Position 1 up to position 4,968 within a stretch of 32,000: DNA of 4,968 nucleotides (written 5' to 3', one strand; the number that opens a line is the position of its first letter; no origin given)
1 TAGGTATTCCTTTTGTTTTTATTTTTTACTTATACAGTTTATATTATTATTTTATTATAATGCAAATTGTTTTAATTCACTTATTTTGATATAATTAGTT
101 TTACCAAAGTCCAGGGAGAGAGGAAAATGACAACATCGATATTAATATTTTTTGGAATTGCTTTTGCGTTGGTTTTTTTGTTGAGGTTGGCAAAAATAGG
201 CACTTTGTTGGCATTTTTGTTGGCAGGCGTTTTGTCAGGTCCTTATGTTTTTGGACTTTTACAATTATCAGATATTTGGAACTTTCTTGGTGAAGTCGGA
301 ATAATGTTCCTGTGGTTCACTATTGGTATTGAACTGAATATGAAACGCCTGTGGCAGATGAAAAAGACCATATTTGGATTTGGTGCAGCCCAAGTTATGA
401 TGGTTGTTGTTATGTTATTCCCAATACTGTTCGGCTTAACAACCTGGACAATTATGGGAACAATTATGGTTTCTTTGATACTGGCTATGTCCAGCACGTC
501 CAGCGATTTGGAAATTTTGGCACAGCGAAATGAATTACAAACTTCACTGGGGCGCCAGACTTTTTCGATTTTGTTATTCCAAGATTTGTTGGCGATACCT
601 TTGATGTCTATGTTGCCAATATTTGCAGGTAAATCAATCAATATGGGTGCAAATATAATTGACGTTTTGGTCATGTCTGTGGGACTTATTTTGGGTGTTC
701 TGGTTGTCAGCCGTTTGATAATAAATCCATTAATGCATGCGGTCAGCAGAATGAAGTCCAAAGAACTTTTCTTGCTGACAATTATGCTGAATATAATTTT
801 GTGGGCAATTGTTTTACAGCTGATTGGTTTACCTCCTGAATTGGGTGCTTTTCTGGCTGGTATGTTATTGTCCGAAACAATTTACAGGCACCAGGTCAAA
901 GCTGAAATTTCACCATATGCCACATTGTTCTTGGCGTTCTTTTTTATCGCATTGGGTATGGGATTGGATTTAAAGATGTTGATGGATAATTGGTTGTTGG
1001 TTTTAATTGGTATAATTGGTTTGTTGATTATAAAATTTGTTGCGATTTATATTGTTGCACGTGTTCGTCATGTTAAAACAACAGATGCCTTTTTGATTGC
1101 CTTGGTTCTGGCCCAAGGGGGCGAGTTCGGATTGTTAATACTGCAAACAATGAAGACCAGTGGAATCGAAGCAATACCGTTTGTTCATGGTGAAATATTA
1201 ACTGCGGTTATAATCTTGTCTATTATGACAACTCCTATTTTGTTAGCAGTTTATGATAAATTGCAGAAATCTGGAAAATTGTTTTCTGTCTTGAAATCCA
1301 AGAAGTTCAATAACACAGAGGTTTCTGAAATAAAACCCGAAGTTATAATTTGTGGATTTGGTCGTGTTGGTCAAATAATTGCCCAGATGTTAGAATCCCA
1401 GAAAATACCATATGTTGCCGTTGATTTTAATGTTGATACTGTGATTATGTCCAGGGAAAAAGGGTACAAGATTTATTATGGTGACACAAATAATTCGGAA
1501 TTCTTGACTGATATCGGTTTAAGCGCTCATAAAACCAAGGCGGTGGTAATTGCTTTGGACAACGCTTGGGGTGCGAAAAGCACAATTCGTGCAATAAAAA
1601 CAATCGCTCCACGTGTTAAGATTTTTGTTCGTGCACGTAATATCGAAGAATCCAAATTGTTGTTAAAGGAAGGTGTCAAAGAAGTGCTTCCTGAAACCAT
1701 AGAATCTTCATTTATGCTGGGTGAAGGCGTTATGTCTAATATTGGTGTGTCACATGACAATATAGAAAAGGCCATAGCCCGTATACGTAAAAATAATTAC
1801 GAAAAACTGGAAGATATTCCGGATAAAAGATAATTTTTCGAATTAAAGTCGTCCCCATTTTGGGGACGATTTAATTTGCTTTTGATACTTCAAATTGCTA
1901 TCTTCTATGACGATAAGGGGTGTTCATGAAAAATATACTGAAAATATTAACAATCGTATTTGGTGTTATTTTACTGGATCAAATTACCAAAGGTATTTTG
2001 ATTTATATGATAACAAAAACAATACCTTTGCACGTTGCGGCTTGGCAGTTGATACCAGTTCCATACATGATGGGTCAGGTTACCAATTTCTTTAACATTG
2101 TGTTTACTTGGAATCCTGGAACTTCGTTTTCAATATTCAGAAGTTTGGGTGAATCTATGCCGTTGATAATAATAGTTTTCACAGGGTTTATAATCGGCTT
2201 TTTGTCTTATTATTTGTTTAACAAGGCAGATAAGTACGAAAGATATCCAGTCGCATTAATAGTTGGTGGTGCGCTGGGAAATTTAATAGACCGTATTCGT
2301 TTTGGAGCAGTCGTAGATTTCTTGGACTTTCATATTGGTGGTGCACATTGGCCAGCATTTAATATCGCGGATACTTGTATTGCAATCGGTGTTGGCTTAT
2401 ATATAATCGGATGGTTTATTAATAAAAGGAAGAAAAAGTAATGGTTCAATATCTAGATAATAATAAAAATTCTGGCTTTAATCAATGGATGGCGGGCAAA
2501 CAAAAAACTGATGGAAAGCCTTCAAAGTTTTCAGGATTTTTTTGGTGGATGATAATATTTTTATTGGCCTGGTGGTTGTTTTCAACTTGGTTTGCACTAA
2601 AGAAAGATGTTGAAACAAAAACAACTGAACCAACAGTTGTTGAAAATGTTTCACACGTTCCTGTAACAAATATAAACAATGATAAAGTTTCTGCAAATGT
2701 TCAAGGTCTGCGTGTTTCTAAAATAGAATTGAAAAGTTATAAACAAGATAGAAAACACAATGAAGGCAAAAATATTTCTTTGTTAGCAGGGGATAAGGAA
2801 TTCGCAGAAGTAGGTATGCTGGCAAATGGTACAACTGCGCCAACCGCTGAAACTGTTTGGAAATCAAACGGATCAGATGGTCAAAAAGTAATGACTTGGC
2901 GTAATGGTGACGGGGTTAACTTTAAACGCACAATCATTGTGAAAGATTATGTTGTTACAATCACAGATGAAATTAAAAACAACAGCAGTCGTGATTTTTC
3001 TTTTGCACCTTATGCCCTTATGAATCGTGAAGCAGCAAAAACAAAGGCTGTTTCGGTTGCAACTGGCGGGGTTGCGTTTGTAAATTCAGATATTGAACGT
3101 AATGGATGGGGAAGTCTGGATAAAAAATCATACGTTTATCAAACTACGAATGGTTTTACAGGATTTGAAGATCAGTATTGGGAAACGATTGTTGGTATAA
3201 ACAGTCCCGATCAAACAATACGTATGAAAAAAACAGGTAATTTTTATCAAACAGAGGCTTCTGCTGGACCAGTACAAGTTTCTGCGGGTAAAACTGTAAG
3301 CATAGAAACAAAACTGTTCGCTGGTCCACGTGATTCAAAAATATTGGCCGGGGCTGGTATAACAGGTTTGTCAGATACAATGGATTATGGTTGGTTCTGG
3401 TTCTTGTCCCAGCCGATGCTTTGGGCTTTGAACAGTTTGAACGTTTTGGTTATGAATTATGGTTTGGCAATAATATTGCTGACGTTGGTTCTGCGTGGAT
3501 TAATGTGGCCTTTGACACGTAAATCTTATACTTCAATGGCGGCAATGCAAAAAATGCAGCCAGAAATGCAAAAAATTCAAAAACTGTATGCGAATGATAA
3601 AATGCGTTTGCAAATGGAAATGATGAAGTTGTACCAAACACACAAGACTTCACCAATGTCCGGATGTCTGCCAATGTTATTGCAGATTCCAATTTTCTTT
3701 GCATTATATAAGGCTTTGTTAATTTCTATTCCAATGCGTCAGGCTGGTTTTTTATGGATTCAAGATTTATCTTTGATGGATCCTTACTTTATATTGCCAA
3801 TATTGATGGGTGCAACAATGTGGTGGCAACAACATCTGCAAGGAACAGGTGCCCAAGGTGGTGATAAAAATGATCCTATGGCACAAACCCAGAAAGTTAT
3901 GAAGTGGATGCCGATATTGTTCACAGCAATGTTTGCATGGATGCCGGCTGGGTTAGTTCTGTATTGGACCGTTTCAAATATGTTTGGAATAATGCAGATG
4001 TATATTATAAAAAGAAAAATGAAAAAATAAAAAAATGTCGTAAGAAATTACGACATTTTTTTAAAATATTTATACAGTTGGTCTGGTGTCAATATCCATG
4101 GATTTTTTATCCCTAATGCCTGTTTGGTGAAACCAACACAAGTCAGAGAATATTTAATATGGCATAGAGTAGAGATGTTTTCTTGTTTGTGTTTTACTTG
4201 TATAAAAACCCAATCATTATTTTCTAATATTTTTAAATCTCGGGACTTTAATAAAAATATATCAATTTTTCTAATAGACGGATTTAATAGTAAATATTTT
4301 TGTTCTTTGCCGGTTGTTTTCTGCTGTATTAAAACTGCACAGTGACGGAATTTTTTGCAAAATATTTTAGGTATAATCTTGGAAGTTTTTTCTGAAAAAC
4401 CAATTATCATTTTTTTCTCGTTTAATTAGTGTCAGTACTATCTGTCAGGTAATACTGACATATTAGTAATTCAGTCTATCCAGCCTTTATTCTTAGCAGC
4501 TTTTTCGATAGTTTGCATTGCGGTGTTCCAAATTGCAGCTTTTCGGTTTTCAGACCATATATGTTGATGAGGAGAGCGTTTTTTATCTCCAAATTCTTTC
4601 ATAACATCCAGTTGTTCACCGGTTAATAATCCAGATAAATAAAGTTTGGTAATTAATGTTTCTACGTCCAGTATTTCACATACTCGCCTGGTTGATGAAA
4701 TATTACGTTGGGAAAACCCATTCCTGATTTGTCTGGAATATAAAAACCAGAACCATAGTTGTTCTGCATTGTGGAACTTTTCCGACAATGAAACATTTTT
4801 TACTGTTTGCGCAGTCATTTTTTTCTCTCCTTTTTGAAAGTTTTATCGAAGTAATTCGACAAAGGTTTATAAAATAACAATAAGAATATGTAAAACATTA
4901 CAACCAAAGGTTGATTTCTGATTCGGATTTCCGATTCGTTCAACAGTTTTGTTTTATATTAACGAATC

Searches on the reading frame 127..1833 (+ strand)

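Call 11: search_protein_families(library=pfam, proteins=[window:127-1833:+], max_evalue=0.001)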
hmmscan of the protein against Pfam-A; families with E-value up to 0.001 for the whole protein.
window:127-1833:+ (568 aa): 2 families
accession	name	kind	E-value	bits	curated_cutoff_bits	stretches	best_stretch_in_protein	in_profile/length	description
PF00999.27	Na_H_Exchanger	-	6e-44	150.9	26.2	1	12-372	5-373/375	Sodium/hydrogen exchanger, transmembrane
PF02254.24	TrkA_N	-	2.3e-18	67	23.8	1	406-521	1-114/116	TrkA-N domain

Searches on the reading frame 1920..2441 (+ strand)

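Call 11: search_protein_families(library=pfam, proteins=[window:1920-2441:+], max_evalue=0.001)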
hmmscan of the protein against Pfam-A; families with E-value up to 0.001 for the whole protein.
window:1920-2441:+ (173 aa): 1 family
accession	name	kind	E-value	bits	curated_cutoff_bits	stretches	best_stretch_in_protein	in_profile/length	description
PF01252.23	Peptidase_A8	-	6.3e-35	120.9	25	1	12-165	1-140/142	Signal peptidase (SPase) II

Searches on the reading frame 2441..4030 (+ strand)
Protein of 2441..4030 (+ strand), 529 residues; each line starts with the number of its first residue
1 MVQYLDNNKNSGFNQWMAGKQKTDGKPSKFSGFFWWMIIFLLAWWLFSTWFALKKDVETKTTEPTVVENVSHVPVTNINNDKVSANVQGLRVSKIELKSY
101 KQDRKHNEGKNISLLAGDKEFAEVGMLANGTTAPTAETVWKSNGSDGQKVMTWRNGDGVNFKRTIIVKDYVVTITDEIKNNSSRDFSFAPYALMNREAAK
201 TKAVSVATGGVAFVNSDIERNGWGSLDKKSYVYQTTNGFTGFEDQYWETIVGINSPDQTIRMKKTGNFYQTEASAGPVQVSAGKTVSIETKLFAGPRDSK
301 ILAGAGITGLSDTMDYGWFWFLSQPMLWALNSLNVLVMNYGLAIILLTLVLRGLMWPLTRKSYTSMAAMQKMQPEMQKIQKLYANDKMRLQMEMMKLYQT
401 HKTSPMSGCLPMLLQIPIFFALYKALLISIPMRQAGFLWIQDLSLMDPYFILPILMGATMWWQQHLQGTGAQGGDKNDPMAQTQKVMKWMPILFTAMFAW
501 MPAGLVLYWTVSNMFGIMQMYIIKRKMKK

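Call 11: search_protein_families(library=pfam, proteins=[window:2441-4030:+], max_evalue=0.001)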
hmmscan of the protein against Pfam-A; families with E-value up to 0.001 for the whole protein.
window:2441-4030:+ (529 aa): 2 families
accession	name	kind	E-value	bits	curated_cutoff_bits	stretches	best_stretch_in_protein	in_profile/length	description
PF02096.25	60KD_IMP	-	4e-58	196.4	35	1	340-525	1-163/163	60Kd inner membrane protein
PF14849.12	YidC_periplas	-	4.2e-43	148.7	24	1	78-328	4-282/283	YidC periplasmic domain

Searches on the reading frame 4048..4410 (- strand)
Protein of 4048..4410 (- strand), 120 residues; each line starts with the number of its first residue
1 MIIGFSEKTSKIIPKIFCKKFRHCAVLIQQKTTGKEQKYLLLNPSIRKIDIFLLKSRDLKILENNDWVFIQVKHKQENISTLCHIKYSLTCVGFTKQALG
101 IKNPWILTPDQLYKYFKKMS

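Call 4: search_protein_families(library=pfam, proteins=[window:4048-4410:-], max_evalue=1)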
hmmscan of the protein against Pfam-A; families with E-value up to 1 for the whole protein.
window:4048-4410:- (120 aa): 0 families

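Call 5: search_protein_families(library=ncbifam, proteins=[window:4048-4410:-], max_evalue=1)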
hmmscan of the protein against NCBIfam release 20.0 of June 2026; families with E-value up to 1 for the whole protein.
window:4048-4410:- (120 aa): 0 families

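Call 91: search_solved_structures(query=A7, max_evalue=10)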
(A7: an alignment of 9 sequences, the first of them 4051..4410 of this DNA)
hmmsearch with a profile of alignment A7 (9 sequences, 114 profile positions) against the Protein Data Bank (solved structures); distinct sequences matched with E-value up to 10: 1.
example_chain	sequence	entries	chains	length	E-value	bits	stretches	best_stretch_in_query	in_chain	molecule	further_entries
1ux4_A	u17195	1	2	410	0.99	13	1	52-105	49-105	BNI1 PROTEIN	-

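Call 92: search_protein_families(library=phrogs, proteins=[window:4051-4410:-], max_evalue=0.1)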
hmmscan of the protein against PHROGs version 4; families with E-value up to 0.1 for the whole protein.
window:4051-4410:- (120 aa): 0 families

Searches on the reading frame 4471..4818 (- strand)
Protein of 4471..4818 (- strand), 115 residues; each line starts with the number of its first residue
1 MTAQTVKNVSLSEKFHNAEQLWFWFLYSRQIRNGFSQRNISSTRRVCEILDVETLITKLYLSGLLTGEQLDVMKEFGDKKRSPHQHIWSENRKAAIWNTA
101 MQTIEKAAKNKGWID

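Call 4: search_protein_families(library=pfam, proteins=[window:4471-4818:-], max_evalue=1)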
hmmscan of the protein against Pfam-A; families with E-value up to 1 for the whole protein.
window:4471-4818:- (115 aa): 0 families

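Call 5: search_protein_families(library=ncbifam, proteins=[window:4471-4818:-], max_evalue=1)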
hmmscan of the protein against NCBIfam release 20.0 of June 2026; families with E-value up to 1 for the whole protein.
window:4471-4818:- (115 aa): 0 families

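Call 90: search_solved_structures(query=A6, max_evalue=10)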
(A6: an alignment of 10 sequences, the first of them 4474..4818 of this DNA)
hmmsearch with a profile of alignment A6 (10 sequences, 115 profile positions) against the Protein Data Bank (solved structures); distinct sequences matched with E-value up to 10: 1.
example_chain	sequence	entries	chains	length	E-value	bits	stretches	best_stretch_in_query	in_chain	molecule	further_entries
9k8v_A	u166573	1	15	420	0.88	12.9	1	63-98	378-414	General secretion pathway protein D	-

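Call 92: search_protein_families(library=phrogs, proteins=[window:4474-4818:-], max_evalue=0.1)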
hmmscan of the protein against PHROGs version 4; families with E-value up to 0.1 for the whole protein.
window:4474-4818:- (115 aa): 1 family
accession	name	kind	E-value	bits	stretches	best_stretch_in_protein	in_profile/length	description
phrog_25273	-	tail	0.056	14.7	1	19-108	2-81/147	tail assembly chaperone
